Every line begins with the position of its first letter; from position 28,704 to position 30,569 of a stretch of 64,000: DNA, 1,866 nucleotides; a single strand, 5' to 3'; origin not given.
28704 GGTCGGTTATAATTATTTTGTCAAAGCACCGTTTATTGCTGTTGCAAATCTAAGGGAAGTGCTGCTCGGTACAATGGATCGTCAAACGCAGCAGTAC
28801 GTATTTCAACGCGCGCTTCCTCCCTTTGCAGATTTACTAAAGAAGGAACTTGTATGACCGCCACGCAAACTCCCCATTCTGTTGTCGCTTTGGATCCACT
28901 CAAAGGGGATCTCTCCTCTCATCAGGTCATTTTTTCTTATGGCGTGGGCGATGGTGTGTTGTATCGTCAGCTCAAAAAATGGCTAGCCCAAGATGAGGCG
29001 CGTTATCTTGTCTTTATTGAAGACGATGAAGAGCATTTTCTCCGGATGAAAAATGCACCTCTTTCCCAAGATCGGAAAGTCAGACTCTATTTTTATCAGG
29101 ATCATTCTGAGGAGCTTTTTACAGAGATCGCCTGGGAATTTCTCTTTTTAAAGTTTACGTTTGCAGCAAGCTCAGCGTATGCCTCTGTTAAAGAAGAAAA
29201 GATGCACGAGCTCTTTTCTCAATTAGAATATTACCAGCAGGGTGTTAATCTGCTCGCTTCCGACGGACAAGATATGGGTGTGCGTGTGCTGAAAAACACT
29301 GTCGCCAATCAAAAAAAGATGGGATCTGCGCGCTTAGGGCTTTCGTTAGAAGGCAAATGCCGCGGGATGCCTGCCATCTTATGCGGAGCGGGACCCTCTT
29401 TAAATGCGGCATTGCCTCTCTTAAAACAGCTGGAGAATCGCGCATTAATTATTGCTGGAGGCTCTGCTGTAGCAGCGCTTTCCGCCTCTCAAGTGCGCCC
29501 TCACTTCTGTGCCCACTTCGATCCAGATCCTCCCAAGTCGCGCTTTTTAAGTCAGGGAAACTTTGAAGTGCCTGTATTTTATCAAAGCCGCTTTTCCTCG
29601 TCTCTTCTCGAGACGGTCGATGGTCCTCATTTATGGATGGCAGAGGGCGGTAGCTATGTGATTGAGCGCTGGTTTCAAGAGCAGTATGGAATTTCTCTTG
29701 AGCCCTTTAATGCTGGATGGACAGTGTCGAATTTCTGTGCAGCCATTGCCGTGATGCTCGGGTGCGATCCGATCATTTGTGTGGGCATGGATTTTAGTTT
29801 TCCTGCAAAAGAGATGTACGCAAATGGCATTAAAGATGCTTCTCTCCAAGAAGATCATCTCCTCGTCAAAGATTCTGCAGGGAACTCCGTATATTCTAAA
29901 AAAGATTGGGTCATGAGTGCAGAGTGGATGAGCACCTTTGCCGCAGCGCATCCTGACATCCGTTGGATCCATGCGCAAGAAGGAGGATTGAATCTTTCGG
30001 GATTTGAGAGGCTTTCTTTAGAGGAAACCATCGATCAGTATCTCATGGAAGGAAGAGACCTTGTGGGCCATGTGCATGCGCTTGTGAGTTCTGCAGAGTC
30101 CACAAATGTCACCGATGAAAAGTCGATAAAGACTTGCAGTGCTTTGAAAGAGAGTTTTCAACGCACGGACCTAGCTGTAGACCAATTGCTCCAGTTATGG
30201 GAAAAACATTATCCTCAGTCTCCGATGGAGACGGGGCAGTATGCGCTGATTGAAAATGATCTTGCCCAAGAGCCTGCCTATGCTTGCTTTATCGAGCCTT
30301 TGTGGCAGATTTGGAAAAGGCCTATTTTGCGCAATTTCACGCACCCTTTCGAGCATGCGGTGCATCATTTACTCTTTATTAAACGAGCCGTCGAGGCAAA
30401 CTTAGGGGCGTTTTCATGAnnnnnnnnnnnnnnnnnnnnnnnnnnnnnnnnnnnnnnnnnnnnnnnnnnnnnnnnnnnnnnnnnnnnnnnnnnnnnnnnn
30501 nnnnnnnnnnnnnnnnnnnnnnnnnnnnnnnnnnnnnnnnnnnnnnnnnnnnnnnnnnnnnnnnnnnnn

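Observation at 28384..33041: Coupled HsdR_N-like / Maf-like DUF115 / MORN / Maf-like DUF115 cassette with no obvious substrate or sugar genes nearby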

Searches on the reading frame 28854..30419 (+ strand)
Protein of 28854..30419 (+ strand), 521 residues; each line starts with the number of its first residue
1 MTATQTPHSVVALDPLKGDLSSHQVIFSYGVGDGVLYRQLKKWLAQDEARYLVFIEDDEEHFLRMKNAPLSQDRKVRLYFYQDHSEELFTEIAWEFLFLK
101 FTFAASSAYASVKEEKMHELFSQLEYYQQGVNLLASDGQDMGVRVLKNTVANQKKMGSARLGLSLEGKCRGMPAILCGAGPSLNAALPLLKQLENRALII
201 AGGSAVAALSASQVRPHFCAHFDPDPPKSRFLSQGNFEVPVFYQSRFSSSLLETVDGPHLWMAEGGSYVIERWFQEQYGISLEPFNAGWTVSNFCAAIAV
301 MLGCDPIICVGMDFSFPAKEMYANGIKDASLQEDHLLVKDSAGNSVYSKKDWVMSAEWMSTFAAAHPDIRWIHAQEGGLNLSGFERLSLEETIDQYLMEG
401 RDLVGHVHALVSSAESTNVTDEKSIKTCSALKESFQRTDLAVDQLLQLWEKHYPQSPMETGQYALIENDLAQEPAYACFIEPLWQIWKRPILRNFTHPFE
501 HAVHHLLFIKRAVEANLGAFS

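Call 3: search_protein_families(library=pfam, proteins=[window:28854-30419:+], max_evalue=0.1)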
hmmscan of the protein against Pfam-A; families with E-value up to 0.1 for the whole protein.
window:28854-30419:+ (521 aa): 2 families
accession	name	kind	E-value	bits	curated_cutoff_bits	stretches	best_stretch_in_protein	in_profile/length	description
PF01973.23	MptE-like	-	2.9e-34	118.7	34.6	1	147-317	1-169/171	6-hydroxymethylpterin diphosphokinase MptE-like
PF15250.11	Raftlin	-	0.03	13.4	29.4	1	90-135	32-81/459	Raftlin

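Call 4: search_protein_families(library=ncbifam, proteins=[window:28854-30419:+], max_evalue=0.1)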
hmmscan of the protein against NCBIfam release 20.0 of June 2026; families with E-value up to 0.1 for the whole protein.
window:28854-30419:+ (521 aa): 3 families
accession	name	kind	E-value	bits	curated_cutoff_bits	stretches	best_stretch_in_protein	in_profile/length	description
NF050051.1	FlagModPseD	domain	4.5e-13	48.7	670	1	22-381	71-450/640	flagellin modification protein PseD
TIGR04133.1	rSAM_w_lipo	hypoth_equivalog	0.029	13.3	425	1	393-454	247-305/350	TIGR04133 family radical SAM/SPASM protein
NF047936.1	antiphage_GapS6b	subfamily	0.046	11.5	850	1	368-447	248-327/1089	GapS6b family protein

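Call 5: find_encoding_contigs(protein=window:28854-30419:+, flank=10000, max_places=6)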
Protein window:28854-30419:+ (521 aa): 1 contig read that carries it; 1 place shown.
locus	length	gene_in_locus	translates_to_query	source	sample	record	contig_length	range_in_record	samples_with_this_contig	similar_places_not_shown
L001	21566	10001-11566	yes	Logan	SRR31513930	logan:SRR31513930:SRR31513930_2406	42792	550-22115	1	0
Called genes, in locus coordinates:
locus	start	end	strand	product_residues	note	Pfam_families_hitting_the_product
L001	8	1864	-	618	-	-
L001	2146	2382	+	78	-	-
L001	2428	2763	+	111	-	-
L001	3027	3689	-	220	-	PF13578:Methyltransf_24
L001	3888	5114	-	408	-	PF07690:MFS_1, PF00083:Sugar_tr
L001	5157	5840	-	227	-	PF11967:RecO_N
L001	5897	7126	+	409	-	-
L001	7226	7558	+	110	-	-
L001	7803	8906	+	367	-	PF04055:Radical_SAM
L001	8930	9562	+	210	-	PF02482:Ribosomal_S30AE, PF16321:Ribosom_S30AE_C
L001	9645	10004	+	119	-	PF13588:HSDR_N_2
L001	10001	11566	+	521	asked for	PF01973:MptE-like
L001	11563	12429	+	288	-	-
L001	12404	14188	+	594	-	PF01973:MptE-like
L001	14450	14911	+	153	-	PF12844:HTH_19 (faint), PF13560:HTH_31, PF01381:HTH_3, PF13443:HTH_26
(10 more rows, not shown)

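Call 6: search_solved_structures(query=window:28854-30419:+, max_evalue=1, show_alignments=2)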
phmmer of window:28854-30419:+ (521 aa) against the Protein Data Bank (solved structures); distinct sequences matched with E-value up to 1: 1.
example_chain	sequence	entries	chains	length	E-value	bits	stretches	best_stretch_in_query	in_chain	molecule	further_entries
5mu5_A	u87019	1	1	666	0.024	16.5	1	149-224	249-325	Uncharacterized protein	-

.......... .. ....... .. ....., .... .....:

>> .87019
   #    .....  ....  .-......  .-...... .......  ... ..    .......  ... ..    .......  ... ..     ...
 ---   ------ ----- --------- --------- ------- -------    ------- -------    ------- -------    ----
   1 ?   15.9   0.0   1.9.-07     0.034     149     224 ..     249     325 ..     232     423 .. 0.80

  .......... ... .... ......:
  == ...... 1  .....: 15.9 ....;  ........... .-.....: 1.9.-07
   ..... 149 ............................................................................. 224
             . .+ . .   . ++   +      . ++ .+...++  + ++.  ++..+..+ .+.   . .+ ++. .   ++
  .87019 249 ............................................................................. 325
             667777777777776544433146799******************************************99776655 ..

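Call 9: find_homologous_proteins(query=window:28854-30419:+, max_evalue=0.00001)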
Query window:28854-30419:+ (521 aa): 55 proteins with E <= 0.00001 among 8000 candidates.
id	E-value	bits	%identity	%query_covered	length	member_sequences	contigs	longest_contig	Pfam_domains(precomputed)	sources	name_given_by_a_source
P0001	0.0e+0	1204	100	100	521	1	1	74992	PF01973.24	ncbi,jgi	jgi:hypothetical protein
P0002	0.0e+0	1036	86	100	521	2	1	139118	PF01973.24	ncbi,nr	ncbi:MAG: DUF115 domain-containing protein [Rhabdochlamydiaceae bacterium]|nr:DUF115 domain-containi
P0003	2.2e-206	705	60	100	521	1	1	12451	PF01973.24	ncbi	-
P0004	4.7e-191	654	55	100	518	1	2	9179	PF01973.24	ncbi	-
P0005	4.4e-189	647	55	100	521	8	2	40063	PF01973.24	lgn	-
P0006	1.2e-188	646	54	100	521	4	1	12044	PF01973.24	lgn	-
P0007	3.5e-183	628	54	100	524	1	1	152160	PF01973.24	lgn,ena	-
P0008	1.1e-181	623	54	100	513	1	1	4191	PF01973.24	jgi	jgi:hypothetical protein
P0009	1.7e-176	606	53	97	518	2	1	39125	PF01973.24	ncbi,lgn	-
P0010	1.1e-169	583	51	97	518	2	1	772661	PF01973.24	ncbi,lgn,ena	-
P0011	2.4e-169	582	53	99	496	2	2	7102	PF01973.24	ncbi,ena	-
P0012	4.6e-169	581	52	99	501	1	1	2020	PF01973.24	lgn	-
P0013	1.1e-166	574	50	100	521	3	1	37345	PF01973.24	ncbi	-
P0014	2.0e-161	556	50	98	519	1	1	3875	PF01973.24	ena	-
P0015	3.3e-161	555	49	96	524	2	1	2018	PF01973.24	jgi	jgi:hypothetical protein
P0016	3.2e-159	549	49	95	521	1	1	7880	PF01973.24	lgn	-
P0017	1.0e-158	547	48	99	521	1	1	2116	PF01973.24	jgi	jgi:hypothetical protein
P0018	2.0e-156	540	47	97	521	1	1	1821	PF01973.24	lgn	-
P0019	7.0e-156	538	48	98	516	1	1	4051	PF01973.24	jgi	jgi:hypothetical protein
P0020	4.4e-155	535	48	96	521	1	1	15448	PF01973.24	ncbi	-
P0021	1.2e-154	534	47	97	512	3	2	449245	PF01973.24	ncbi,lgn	-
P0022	2.0e-154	533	48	96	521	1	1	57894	PF01973.24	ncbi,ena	-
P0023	2.8e-154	533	47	99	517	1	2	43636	PF01973.24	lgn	-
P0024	4.1e-154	532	48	99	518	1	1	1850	PF01973.24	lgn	-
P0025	9.6e-149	514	48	97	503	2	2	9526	PF01973.24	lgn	-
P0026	5.7e-148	512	46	97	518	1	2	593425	PF01973.24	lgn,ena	-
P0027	1.5e-147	510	47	96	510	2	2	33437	PF01973.24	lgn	-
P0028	2.1e-147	510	48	95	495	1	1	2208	PF01973.24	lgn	-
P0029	3.3e-147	509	44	99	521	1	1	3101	PF01973.24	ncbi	-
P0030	7.2e-145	502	46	97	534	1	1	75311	PF01973.24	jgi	jgi:hypothetical protein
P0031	8.1e-145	501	46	97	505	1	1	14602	PF01973.24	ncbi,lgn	ncbi:MAG: 6-hydroxymethylpterin diphosphokinase MptE-like protein [Chlamydiota bacterium]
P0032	1.8e-144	500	48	97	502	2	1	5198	PF01973.24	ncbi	-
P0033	2.4e-144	500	46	96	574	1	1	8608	PF01973.24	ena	-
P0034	9.2e-144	498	46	97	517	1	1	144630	PF01973.24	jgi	jgi:hypothetical protein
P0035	1.2e-143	498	46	99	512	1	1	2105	PF01973.24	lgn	-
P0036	3.3e-142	493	46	96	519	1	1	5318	PF01973.24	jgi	jgi:hypothetical protein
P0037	9.8e-142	491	47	97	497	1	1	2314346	PF01973.24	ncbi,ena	-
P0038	5.2e-141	489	48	97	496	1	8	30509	PF01973.24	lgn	-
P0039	1.5e-140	487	45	97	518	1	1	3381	PF01973.24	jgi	jgi:hypothetical protein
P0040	1.2e-139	484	45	96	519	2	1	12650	PF01973.24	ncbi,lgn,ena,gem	-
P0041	3.9e-139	483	45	98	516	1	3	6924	PF01973.24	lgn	-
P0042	8.5e-139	482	45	97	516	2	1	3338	PF01973.24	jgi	jgi:hypothetical protein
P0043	1.4e-137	477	43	98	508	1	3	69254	PF01973.24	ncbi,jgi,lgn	ncbi:MAG TPA: 6-hydroxymethylpterin diphosphokinase MptE-like protein [Rhabdochlamydiaceae bacterium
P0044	1.9e-129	451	44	94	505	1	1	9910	PF01973.24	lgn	-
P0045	6.4e-129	449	45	96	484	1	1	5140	PF01973.24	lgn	-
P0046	6.6e-126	439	42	95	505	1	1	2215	PF01973.24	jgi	jgi:hypothetical protein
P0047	8.7e-124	432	43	91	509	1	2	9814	PF01973.24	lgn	-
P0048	1.3e-113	398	44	79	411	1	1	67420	PF01973.24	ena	-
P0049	5.8e-69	251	53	42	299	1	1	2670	PF01973.24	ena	-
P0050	2.9e-65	239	32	90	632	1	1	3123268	PF01973.24,PF20157.5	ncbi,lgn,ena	-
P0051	2.0e-51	193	29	92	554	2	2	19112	PF01973.24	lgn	-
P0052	1.9e-50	190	31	89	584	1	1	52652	PF01973.24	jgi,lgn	-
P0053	1.5e-39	154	27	88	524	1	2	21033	PF01973.24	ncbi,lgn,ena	-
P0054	2.5e-39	153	27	91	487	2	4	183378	PF01973.24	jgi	-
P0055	2.3e-27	114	27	74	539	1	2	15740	PF01973.24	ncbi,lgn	-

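Call 10: find_related_loci(query=window:28854-30419:+, collection=genome_contigs, flank=10000)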
Query window:28854-30419:+ (521 aa) in genome_contigs; peptide patterns used: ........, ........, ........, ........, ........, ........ (x = any residue, [..] = any of these).
40 stretches matched a pattern; 10 encode a relative of the query (tblastn E <= 1e-3); 10 distinct loci.
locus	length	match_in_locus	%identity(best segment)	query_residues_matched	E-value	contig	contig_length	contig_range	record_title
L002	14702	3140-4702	86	1-521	0e+0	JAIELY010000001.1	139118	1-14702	MAG: Rhabdochlamydiaceae bacterium isolate co.spades.CONCOCT.1kb_142 c_000000000010, whole genome shotgun sequence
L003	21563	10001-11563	55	1-521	0e+0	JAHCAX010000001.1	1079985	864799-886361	MAG: Candidatus Acheromyda pituitae isolate ACE_VER1 VER1_1, whole genome shotgun sequence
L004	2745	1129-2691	55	1-521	0e+0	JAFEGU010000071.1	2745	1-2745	MAG: Verrucomicrobia bacterium isolate SZAS-8 LIN-198__71__length-2745, whole genome shotgun sequence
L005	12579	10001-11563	55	1-521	0e+0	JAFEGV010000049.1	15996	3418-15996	MAG: Verrucomicrobia bacterium isolate SZAS-9 LIN-383__49__length-15996, whole genome shotgun sequence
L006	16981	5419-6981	52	1-521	3e-180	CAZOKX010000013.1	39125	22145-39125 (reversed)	MAG TPA_asm: uncultured bacterium isolate SRP292972_co3_130 genome assembly, contig: NODE_711_length_39125_cov_13.703635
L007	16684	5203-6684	53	1-516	7e-177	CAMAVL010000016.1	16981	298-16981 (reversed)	MAG: Chlamydia trachomatis isolate MaH-04nov19-293 genome assembly, contig: MaH-04nov19-C8655, whole genome shotgun sequ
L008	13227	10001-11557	50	1-519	1e-172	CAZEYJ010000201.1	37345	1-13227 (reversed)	MAG TPA_asm: uncultured bacterium isolate binchicken_co200_5 genome assembly, contig: k141_416571, whole genome shotgun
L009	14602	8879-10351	47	13-517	7e-145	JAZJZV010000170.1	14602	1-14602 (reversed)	MAG: Chlamydiota bacterium isolate ADI_H2L1_1_122_18_3-bin038_1 ADIH2L11_B038_1_000000000170, whole genome shotgun seque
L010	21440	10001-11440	40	25-516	4e-106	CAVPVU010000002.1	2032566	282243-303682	MAG: uncultured Chlamydiales bacterium isolate MFD00008.bin.2.19 genome assembly, contig: contig_47407, whole genome sho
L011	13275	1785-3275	31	19-518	4e-77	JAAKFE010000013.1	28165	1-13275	MAG: Candidatus Anoxychlamydiales bacterium isolate K1060_chlam_1 K1060chlam1_13, whole genome shotgun sequence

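Call 20: find_encoding_contigs(protein=P0050, flank=10000, max_places=2)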
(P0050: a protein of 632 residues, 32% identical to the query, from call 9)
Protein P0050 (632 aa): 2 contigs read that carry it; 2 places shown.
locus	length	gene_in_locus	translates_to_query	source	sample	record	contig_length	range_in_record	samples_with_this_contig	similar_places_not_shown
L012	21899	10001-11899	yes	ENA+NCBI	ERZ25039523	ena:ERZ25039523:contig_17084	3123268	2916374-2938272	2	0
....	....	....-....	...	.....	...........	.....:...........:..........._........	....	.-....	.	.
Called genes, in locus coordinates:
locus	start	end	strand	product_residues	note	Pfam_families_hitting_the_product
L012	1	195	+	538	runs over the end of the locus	PF03023:MurJ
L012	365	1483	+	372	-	-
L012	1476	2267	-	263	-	PF02582:DUF155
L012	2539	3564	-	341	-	PF12799:LRR_4 (faint)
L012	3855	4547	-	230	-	PF11967:RecO_N, PF02565:RecO_C (weak)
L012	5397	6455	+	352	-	PF04055:Radical_SAM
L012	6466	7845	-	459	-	PF17210:SdrD_B (weak), PF22904:NOMO1-like_2nd (weak), PF13620:CarboxypepD_reg, PF13715:CarbopepD_reg_2 (weak), PF13620:CarboxypepD_reg, PF13715:CarbopepD_reg_2 (weak), PF13620:CarboxypepD_reg, PF13715:CarbopepD_reg_2, +5 more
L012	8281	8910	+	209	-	PF02482:Ribosomal_S30AE, PF16321:Ribosom_S30AE_C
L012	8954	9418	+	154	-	PF13588:HSDR_N_2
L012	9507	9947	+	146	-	-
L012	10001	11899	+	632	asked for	PF20157:Maf_flag10_N (faint), PF01973:MptE-like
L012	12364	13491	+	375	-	PF05598:DUF772, PF01609:DDE_Tnp_1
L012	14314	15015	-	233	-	PF00484:Pro_CA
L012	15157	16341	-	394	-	PF00871:Acetate_kinase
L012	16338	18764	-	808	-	PF09364:XFP_N, PF03894:XFP, PF09363:XFP_C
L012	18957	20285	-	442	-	PF00072:Response_reg, PF00158:Sigma54_activat, PF14532:Sigma54_activ_2, PF25601:AAA_lid_14, PF02954:HTH_8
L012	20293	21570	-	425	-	PF00989:PAS (weak), PF00512:HisKA, PF02518:HATPase_c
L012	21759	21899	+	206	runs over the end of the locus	PF00163:Ribosomal_S4, PF01479:S4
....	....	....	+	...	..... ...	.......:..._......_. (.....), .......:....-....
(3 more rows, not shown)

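Call 21: find_encoding_contigs(protein=P0054, flank=10000, max_places=2)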
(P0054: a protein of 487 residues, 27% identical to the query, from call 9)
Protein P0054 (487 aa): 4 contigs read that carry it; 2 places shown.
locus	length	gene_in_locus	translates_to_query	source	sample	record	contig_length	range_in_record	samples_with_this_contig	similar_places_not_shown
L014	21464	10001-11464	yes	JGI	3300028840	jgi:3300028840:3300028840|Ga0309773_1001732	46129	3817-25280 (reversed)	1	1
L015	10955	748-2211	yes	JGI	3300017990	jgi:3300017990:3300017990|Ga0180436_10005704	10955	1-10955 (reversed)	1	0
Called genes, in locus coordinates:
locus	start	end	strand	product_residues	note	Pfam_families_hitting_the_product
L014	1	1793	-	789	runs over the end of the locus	PF01588:tRNA_bind, PF03483:B3_4, PF03484:B5, PF17759:tRNA_synthFbeta, PF03147:FDX-ACB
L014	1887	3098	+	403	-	PF01476:LysM, PF23473:LysM3_LYK4_5 (weak)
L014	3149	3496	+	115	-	PF08448:PAS_4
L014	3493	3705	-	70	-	PF01809:YidD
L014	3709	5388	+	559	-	PF01401:Peptidase_M2, PF02074:Peptidase_M32 (weak), PF01401:Peptidase_M2, PF01432:Peptidase_M3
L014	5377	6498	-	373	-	PF13173:AAA_14, PF13635:DUF4143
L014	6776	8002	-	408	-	PF03219:TLC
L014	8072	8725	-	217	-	PF11967:RecO_N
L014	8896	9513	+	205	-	PF02482:Ribosomal_S30AE, PF16321:Ribosom_S30AE_C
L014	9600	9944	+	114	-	PF13588:HSDR_N_2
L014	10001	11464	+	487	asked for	PF01973:MptE-like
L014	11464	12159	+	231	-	-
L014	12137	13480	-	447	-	PF00072:Response_reg, PF00158:Sigma54_activat, PF14532:Sigma54_activ_2, PF07728:AAA_5, PF25601:AAA_lid_14, PF02954:HTH_8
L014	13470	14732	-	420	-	PF00512:HisKA, PF02518:HATPase_c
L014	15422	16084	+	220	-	PF01931:NTPase_I-T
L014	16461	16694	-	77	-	-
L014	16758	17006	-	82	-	-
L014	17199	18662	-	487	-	PF03219:TLC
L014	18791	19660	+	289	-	PF00126:HTH_1, PF03466:LysR_substrate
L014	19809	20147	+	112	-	-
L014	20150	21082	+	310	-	PF13650:Asp_protease_2 (faint), PF13975:gag-asp_proteas (faint)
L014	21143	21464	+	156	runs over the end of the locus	-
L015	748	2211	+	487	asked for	PF01973:MptE-like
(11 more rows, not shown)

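Call 22: find_encoding_contigs(protein=P0037, flank=10000, max_places=2)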
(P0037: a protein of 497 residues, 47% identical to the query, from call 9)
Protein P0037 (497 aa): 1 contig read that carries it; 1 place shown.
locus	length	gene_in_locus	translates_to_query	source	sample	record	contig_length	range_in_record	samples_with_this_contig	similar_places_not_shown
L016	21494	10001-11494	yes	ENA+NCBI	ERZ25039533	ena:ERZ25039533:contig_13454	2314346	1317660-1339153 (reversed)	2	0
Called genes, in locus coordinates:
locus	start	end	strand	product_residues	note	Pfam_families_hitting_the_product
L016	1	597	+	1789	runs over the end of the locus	PF20148:DUF6531 (faint), PF05593:RHS_repeat (weak), PF25023:TEN_YD-shell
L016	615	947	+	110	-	-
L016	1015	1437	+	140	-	-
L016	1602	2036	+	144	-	-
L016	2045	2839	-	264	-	PF02582:DUF155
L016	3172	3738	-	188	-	PF13578:Methyltransf_24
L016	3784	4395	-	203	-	PF11967:RecO_N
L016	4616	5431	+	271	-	PF02498:Bro-N (weak)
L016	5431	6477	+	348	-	PF04055:Radical_SAM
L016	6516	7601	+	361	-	PF05150:Legionella_OMP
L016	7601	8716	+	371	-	PF05150:Legionella_OMP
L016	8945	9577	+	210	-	PF02482:Ribosomal_S30AE, PF16321:Ribosom_S30AE_C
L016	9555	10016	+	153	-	PF13588:HSDR_N_2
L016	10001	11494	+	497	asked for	PF01973:MptE-like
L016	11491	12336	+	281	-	-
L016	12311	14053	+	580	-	PF01973:MptE-like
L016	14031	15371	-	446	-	PF00072:Response_reg, PF00004:AAA (faint), PF07728:AAA_5 (faint), PF00158:Sigma54_activat, PF14532:Sigma54_activ_2, PF25601:AAA_lid_14, PF02954:HTH_8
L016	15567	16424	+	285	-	-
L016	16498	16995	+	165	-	PF05532:CsbD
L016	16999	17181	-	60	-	PF20106:DUF6496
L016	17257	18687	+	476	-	PF13298:LigD_N, PF21686:LigD_Prim-Pol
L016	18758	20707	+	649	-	PF00150:Cellulase, PF00553:CBM_2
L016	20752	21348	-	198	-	-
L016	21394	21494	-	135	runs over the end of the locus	PF00903:Glyoxalase, PF12681:Glyoxalase_2 (weak), PF18029:Glyoxalase_6 (weak)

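Call 23: list_cluster_members(proteins=[P0010, P0021, P0026, P0037, P0050, P0051, P0052, P0053, P0054, P0055])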
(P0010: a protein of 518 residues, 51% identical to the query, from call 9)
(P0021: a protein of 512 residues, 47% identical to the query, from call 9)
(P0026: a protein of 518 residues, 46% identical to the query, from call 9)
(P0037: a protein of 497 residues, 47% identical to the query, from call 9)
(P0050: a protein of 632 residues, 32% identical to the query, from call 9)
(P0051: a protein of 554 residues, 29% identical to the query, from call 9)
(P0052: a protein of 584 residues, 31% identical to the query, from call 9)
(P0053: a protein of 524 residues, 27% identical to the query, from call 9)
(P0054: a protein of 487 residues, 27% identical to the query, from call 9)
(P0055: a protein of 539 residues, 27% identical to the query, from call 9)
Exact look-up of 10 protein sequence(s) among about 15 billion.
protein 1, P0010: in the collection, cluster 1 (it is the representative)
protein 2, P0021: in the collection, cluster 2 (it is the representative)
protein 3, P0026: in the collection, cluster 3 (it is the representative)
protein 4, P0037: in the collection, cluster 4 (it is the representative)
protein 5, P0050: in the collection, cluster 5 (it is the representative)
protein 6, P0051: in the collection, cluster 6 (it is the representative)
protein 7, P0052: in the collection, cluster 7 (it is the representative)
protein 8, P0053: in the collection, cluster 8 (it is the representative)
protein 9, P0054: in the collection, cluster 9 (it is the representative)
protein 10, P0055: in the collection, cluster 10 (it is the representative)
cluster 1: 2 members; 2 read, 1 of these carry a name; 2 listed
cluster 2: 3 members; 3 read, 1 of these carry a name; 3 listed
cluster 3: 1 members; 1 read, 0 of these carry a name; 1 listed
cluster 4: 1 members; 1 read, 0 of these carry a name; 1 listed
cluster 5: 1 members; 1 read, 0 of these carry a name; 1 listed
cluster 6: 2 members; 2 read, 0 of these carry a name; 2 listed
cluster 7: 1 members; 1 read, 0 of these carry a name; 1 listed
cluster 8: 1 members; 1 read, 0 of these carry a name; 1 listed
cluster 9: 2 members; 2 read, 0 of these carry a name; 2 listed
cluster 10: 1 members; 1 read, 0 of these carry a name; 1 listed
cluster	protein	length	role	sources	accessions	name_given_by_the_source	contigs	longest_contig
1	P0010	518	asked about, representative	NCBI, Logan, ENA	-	-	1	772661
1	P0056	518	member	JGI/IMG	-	hypothetical protein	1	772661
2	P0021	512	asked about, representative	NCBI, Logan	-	-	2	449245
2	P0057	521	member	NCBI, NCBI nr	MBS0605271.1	MAG: motility associated factor glycosyltransferase family protein [Verrucomicrobia ... | motility associated factor glycosyltransferase family protein [Verrucomicrobiota ...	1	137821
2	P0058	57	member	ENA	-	-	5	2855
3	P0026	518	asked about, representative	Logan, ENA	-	-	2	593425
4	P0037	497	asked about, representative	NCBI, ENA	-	-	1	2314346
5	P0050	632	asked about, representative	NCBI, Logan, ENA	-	-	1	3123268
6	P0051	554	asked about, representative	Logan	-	-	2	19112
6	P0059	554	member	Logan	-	-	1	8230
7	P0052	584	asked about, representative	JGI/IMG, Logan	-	-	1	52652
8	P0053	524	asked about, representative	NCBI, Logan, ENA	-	-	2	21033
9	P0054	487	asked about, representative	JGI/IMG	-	-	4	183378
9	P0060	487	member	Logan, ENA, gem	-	-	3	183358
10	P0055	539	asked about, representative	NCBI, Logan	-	-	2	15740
